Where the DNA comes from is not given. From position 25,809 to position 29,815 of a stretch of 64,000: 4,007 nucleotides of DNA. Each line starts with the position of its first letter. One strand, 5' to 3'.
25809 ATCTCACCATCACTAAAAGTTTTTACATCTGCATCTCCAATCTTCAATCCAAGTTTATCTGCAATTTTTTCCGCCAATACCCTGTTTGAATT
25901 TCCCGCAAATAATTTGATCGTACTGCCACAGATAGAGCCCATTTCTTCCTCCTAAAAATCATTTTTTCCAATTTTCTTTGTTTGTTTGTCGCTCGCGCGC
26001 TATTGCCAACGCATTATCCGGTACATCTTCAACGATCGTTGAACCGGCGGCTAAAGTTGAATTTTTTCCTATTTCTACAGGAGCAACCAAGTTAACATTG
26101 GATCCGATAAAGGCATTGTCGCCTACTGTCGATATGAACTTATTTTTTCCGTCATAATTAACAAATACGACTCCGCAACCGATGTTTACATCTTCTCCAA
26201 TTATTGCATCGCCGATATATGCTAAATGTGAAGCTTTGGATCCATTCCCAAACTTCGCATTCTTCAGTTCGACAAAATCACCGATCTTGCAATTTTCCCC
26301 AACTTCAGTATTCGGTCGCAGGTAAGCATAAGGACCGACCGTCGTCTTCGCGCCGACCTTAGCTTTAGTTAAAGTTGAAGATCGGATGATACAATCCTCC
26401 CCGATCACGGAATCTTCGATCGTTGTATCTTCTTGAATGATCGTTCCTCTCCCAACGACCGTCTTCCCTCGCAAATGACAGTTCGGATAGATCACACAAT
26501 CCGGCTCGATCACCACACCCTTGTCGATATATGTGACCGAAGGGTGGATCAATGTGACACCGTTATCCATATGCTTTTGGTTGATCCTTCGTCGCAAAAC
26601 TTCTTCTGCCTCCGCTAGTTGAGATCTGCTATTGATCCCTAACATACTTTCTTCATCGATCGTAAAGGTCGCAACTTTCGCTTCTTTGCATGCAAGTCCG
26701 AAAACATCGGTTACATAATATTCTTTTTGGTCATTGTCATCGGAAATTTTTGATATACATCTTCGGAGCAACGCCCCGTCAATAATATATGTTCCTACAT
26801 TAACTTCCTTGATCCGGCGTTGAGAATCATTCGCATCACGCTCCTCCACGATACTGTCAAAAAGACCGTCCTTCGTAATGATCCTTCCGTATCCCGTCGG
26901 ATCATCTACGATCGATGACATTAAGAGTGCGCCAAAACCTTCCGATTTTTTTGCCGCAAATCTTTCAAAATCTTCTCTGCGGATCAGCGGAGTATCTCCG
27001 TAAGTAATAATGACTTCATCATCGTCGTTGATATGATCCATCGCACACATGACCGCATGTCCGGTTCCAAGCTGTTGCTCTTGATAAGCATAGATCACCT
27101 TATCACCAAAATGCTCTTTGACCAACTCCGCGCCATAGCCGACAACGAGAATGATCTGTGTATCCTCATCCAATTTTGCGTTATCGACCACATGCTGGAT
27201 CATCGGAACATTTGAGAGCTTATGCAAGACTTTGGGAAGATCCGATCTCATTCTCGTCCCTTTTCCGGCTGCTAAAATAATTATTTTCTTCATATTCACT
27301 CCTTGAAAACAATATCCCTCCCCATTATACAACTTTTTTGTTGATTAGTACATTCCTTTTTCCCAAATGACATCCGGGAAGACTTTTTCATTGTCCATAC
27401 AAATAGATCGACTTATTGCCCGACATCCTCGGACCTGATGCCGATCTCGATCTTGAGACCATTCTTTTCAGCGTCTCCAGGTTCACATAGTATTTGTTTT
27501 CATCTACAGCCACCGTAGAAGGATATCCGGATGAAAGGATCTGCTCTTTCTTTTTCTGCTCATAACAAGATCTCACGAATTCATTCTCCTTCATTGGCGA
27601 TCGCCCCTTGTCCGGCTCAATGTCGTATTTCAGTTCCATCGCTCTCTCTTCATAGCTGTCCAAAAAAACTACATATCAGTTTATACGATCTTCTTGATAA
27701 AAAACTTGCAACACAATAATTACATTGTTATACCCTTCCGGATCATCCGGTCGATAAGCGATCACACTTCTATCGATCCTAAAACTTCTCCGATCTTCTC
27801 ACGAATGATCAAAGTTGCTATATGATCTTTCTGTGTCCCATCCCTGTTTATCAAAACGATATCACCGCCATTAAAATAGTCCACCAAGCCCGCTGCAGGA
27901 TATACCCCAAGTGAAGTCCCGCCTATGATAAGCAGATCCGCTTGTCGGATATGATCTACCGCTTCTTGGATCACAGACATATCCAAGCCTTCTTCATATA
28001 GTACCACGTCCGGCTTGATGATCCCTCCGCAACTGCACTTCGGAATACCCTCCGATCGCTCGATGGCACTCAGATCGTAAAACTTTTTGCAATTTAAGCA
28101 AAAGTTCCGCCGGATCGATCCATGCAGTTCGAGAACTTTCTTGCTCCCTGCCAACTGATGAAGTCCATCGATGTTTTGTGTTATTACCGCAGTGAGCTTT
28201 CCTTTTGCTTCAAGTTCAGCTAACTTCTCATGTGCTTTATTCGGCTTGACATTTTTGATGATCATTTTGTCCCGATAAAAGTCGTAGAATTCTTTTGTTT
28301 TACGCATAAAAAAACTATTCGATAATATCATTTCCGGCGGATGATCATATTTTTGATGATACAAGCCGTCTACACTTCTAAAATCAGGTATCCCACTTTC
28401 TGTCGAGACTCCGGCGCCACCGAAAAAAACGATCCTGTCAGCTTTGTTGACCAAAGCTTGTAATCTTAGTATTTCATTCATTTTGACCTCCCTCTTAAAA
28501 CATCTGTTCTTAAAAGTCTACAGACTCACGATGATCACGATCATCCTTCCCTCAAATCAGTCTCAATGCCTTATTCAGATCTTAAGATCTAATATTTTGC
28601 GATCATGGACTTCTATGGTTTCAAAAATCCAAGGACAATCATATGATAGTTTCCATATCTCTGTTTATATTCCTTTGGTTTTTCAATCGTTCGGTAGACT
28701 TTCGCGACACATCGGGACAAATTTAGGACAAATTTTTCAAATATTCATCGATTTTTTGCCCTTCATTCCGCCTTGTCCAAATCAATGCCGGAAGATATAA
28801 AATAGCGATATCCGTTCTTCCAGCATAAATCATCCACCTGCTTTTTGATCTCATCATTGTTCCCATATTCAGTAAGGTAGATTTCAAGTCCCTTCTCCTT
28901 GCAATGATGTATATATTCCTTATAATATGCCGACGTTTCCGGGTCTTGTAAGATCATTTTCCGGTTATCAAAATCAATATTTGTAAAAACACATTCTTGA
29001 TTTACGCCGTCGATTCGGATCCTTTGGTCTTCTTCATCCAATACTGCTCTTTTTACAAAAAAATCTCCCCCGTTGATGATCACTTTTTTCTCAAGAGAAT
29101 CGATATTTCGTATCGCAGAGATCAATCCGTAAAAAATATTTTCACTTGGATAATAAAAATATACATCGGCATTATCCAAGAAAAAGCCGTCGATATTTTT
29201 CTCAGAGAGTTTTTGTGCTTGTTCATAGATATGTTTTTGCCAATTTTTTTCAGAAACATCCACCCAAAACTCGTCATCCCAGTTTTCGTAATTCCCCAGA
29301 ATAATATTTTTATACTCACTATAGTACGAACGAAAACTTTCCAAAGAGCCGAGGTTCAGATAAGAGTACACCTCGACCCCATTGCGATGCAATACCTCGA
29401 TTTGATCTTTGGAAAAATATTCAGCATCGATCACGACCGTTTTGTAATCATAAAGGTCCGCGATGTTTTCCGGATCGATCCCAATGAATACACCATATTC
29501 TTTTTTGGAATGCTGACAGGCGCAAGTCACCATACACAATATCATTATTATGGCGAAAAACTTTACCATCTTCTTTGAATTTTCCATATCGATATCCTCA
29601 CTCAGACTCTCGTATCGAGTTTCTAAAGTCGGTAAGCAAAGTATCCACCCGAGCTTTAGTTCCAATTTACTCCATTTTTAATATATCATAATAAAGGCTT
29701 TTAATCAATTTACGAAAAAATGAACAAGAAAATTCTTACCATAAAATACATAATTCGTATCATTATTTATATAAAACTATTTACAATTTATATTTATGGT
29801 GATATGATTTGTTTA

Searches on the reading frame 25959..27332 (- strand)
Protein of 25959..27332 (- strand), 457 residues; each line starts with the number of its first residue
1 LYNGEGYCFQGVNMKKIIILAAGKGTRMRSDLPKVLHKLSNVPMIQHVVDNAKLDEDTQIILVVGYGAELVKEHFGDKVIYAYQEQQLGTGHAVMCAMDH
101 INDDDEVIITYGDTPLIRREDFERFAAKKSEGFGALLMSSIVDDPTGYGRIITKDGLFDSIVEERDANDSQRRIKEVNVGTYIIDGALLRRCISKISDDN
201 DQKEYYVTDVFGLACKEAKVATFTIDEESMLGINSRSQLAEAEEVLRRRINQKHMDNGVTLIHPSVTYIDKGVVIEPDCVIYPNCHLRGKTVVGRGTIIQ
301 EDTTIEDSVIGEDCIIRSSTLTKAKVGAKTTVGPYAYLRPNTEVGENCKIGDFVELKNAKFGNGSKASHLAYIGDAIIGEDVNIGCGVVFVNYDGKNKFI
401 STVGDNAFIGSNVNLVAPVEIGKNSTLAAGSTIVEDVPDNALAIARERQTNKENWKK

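Call 50: search_protein_families(library=pfam, proteins=[window:25959-27332:-], max_evalue=0.00001)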
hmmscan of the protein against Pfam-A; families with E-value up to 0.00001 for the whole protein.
window:25959-27332:- (457 aa): 7 families
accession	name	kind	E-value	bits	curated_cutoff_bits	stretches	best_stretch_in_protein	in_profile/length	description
PF00132.30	Hexapep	-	1.7e-31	107.1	27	3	401-433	2-34/36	Bacterial transferase hexapeptide (six repeats)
PF12804.13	NTP_transf_3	-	6.1e-17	62.7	27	1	18-128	2-110/160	MobA-like NTP transferase domain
PF25084.1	LbH_EIF2B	-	1.7e-16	60.5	54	1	276-320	7-52/105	EIF2B subunit epsilon LbH domain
PF00483.29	NTP_transferase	-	1.1e-15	58.4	21.2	1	17-225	2-220/245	Nucleotidyl transferase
PF01128.25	IspD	-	7.9e-08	32.8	27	1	17-143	3-131/221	2-C-methyl-D-erythritol 4-phosphate cytidylyltransferase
PF25247.1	LbH_GLGC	-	1.5e-06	28.6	27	0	301-398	9-107/135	GLGC left-handed parallel beta-helix domain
PF14602.12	Hexapep_2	-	2.6e-06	27.5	27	1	402-433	3-32/34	Hexapeptide repeat of succinyl-transferase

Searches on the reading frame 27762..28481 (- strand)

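Call 50: search_protein_families(library=pfam, proteins=[window:27762-28481:-], max_evalue=0.00001)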
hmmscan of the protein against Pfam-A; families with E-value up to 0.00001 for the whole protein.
window:27762-28481:- (239 aa): 1 family
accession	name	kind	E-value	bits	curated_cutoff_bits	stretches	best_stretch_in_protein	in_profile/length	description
PF02146.23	SIR2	-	1.6e-50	172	24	1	22-195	1-180/180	Sir2 family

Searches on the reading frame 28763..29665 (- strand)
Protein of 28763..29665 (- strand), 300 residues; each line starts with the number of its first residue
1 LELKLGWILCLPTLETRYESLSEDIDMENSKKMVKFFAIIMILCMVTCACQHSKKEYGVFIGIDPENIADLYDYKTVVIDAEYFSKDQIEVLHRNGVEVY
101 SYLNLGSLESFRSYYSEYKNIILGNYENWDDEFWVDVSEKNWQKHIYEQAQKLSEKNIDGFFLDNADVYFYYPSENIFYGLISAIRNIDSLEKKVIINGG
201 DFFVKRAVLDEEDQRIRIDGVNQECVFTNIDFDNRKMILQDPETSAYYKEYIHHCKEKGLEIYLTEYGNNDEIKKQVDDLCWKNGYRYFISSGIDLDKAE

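Call 50: search_protein_families(library=pfam, proteins=[window:28763-29665:-], max_evalue=0.00001)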
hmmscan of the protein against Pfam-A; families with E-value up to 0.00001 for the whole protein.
window:28763-29665:- (300 aa): 1 family
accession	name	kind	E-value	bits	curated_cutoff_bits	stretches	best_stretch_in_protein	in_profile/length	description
PF03537.19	Glyco_hydro_114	-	2.2e-15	57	27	1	74-169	17-118/231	Glycoside-hydrolase family GH114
